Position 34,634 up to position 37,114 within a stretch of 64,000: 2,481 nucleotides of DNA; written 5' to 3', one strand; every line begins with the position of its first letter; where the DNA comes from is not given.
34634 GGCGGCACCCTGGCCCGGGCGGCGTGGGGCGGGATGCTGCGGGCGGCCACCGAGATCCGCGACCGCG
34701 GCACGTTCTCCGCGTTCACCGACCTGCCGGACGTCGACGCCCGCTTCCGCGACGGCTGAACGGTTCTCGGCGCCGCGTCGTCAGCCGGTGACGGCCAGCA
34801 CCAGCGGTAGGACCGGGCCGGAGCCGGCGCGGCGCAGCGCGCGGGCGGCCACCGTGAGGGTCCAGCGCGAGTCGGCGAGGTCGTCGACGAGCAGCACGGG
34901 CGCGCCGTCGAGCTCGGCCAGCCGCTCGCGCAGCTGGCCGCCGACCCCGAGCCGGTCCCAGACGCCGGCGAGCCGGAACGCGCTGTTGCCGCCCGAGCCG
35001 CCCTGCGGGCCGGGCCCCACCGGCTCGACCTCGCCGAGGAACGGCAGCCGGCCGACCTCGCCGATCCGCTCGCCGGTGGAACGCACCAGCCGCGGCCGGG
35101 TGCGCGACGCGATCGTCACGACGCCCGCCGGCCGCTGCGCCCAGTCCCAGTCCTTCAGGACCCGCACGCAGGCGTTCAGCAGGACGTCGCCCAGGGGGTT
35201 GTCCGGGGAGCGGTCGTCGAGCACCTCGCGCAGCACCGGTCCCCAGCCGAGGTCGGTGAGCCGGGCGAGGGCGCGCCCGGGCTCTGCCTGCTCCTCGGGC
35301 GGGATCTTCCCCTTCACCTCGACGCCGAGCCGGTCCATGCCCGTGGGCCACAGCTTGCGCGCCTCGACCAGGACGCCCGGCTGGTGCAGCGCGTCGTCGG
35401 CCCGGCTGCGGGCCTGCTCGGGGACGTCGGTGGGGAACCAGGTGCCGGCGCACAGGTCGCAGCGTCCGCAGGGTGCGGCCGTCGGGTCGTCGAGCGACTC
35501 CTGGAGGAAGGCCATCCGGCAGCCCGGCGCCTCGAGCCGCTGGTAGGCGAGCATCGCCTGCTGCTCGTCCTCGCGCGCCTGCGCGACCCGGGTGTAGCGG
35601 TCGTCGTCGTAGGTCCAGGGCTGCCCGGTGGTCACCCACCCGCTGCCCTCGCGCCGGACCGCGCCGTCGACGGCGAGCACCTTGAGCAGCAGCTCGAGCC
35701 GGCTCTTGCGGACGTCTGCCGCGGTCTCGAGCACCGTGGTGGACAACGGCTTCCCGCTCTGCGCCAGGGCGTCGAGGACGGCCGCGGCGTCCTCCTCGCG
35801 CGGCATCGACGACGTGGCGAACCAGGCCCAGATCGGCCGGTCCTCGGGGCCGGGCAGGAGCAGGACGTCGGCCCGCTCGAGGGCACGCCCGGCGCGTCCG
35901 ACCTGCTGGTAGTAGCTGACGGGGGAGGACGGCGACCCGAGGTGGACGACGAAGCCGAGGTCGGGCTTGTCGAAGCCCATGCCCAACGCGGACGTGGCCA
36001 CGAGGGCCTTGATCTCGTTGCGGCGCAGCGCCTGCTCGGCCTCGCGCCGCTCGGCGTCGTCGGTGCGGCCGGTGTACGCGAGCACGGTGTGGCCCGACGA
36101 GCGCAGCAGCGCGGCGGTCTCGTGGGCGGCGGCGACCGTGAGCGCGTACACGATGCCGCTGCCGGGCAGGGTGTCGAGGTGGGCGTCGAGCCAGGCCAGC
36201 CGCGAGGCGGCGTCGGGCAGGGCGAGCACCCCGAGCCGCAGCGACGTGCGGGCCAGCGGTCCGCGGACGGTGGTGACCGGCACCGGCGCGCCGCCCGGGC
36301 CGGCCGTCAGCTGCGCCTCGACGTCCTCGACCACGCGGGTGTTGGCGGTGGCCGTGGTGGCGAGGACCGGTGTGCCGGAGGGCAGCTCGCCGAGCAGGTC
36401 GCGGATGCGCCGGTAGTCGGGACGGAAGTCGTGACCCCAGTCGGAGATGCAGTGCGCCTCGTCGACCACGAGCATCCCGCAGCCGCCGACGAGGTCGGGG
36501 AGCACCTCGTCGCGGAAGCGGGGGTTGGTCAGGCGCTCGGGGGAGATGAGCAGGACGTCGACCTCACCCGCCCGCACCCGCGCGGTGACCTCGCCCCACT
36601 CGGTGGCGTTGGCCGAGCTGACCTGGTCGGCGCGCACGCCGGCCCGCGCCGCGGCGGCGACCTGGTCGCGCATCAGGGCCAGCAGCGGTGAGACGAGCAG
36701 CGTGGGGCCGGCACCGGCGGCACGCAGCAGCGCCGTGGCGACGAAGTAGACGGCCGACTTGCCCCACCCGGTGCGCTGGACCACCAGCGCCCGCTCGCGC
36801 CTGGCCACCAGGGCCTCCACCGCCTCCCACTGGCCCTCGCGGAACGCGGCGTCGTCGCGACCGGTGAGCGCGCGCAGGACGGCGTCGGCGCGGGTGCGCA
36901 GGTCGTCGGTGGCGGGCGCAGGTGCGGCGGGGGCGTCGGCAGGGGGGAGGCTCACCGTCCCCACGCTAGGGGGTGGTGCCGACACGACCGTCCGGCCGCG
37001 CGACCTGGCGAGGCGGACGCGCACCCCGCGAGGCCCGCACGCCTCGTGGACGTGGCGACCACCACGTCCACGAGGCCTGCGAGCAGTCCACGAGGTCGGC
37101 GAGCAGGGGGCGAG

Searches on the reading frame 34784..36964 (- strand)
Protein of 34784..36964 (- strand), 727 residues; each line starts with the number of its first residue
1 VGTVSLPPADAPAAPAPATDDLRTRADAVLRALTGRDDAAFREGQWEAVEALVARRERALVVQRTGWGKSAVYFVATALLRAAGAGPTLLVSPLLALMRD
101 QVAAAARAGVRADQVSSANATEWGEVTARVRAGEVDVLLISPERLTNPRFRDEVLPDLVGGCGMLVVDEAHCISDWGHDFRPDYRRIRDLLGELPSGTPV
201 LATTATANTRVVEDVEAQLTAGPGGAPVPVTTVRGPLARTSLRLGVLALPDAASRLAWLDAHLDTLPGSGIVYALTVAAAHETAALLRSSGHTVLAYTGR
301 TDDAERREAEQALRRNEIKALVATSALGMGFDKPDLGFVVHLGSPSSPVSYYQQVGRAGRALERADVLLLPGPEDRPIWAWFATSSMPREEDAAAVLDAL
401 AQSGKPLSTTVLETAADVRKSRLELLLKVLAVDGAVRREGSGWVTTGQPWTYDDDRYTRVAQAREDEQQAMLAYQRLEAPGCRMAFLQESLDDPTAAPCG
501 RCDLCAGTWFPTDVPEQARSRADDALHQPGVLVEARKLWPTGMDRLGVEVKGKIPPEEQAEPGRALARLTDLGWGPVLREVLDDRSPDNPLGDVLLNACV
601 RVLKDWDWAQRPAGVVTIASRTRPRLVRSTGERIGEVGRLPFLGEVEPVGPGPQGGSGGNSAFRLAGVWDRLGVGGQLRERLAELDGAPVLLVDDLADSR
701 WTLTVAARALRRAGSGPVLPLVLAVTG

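Call 47: search_protein_families(library=pfam, proteins=[window:34784-36964:-], max_evalue=0.0001)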
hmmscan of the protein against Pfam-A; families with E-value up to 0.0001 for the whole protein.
window:34784-36964:- (727 aa): 3 families
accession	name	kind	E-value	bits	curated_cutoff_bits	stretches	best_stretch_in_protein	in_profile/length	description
PF00270.35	DEAD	-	2.6e-20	73.2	26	1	43-214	2-166/167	DEAD/DEAH box helicase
PF00271.37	Helicase_C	-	4.3e-17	62.8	23.5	1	267-361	15-109/110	Helicase conserved C-terminal domain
PF04851.21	ResIII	-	4.4e-08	33.7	22.5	1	41-190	4-149/164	Type III restriction enzyme, res subunit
